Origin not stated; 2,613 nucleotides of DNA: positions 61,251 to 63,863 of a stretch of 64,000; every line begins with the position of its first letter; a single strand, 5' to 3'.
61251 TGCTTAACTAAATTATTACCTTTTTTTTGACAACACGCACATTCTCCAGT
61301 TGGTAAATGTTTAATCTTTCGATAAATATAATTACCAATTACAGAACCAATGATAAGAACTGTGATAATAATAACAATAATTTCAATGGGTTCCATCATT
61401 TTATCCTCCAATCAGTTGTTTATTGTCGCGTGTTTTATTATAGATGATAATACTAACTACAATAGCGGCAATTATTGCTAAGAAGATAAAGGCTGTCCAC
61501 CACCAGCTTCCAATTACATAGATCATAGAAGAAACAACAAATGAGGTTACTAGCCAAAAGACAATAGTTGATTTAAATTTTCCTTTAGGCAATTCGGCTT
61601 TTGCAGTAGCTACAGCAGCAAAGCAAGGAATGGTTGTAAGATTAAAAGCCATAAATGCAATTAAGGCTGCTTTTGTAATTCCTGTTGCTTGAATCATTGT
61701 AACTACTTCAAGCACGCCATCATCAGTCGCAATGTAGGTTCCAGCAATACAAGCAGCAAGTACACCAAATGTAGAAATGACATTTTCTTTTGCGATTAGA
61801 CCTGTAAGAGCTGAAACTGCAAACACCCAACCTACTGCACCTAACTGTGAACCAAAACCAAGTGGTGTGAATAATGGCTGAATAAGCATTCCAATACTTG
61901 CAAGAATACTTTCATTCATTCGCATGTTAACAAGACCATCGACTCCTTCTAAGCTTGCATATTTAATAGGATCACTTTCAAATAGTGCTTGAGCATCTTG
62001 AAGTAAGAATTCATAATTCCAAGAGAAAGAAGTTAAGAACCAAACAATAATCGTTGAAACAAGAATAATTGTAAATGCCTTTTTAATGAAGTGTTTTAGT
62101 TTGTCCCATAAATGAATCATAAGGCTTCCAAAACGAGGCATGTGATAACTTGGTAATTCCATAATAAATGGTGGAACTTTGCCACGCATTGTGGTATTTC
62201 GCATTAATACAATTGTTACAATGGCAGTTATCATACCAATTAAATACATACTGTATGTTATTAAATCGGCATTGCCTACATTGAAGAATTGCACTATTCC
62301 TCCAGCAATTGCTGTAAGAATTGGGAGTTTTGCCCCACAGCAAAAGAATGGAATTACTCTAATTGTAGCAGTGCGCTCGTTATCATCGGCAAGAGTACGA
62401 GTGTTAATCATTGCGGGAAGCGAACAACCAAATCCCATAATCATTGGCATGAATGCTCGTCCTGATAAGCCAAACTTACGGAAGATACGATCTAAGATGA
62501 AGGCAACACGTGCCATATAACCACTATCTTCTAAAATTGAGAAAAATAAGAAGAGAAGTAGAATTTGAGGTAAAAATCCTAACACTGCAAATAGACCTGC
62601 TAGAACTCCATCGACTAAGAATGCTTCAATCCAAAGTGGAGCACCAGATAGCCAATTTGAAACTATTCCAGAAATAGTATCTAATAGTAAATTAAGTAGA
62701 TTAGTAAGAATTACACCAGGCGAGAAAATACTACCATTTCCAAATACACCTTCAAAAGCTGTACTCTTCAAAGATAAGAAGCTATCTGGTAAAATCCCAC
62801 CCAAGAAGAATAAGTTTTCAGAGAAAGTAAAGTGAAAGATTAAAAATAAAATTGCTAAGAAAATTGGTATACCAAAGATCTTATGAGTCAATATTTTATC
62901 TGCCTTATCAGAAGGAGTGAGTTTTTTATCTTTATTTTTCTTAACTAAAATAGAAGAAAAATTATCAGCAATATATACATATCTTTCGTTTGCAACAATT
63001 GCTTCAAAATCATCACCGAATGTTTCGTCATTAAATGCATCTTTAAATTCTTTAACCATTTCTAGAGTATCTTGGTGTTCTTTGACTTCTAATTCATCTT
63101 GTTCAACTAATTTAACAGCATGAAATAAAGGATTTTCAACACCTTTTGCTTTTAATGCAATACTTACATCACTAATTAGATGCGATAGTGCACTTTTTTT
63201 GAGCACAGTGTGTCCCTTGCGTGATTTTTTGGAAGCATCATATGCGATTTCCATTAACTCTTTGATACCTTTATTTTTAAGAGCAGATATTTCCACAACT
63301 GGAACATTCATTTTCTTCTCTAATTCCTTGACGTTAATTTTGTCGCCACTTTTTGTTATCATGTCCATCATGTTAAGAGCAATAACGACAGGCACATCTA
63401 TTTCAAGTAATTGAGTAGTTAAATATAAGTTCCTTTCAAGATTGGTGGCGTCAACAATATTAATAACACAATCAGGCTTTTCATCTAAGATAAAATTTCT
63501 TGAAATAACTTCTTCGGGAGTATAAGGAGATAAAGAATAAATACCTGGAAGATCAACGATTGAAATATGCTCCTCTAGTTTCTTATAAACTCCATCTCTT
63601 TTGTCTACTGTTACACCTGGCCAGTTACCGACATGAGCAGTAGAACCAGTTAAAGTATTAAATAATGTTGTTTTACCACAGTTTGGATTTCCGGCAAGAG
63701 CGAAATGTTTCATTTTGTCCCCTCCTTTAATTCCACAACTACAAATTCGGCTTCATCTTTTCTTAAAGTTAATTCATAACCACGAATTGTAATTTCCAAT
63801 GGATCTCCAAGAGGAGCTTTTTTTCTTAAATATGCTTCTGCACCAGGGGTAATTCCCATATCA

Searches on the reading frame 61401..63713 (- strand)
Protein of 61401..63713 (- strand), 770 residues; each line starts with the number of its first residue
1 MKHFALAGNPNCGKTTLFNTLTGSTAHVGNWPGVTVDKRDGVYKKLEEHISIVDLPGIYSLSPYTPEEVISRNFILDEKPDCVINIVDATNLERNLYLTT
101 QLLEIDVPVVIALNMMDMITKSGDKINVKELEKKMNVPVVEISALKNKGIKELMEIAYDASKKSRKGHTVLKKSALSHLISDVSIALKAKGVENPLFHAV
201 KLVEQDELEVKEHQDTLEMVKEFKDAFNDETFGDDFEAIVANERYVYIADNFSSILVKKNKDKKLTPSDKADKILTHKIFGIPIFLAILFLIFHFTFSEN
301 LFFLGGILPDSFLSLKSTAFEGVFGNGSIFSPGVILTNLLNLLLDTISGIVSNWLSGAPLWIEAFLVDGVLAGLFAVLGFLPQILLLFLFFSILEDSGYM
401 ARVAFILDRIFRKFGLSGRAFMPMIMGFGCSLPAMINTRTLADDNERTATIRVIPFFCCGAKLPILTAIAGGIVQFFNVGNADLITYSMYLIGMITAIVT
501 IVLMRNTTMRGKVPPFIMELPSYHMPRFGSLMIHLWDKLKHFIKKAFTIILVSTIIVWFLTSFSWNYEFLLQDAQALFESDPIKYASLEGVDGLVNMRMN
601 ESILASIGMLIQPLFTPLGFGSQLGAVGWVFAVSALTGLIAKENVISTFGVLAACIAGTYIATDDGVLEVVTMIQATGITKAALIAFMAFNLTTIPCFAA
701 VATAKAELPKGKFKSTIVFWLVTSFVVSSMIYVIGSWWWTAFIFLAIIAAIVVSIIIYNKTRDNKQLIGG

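Call 72: search_protein_families(library=ncbifam, proteins=[window:61401-63713:-], max_evalue=1e-10)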
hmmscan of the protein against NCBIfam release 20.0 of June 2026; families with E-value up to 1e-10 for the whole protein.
window:61401-63713:- (770 aa): 8 families
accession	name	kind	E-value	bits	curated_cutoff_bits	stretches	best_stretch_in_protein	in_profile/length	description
TIGR00437.1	feoB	equivalog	9.3e-156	520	315.65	2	330-707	269-594/594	ferrous iron transport protein B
NF007105.0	PRK09554.1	equivalog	6.8e-126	421.3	683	2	5-296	7-299/772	Fe(2+) transporter permease subunit FeoB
TIGR03594.1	GTPase_EngA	equivalog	3e-17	62.8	306.7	1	5-166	4-165/432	ribosome biogenesis GTPase Der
NF000908.1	PRK00089.1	equivalog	1.6e-14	53.9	237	1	5-163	7-169/291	GTPase Era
TIGR00231.1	small_GTP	domain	1.5e-12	47.6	42.5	1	6-156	8-161/164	GTP-binding protein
TIGR03918.1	GTP_HydF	equivalog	3.9e-12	45.7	325.55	1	2-171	8-177/392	[FeFe] hydrogenase H-cluster maturation GTPase HydF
TIGR00436.1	era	equivalog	5.6e-12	45.6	116.25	1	5-158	4-160/270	GTPase Era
TIGR03596.1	GTPase_YlqF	equivalog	6.8e-11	42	208.2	0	6-59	123-174/276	ribosome biogenesis GTPase YlqF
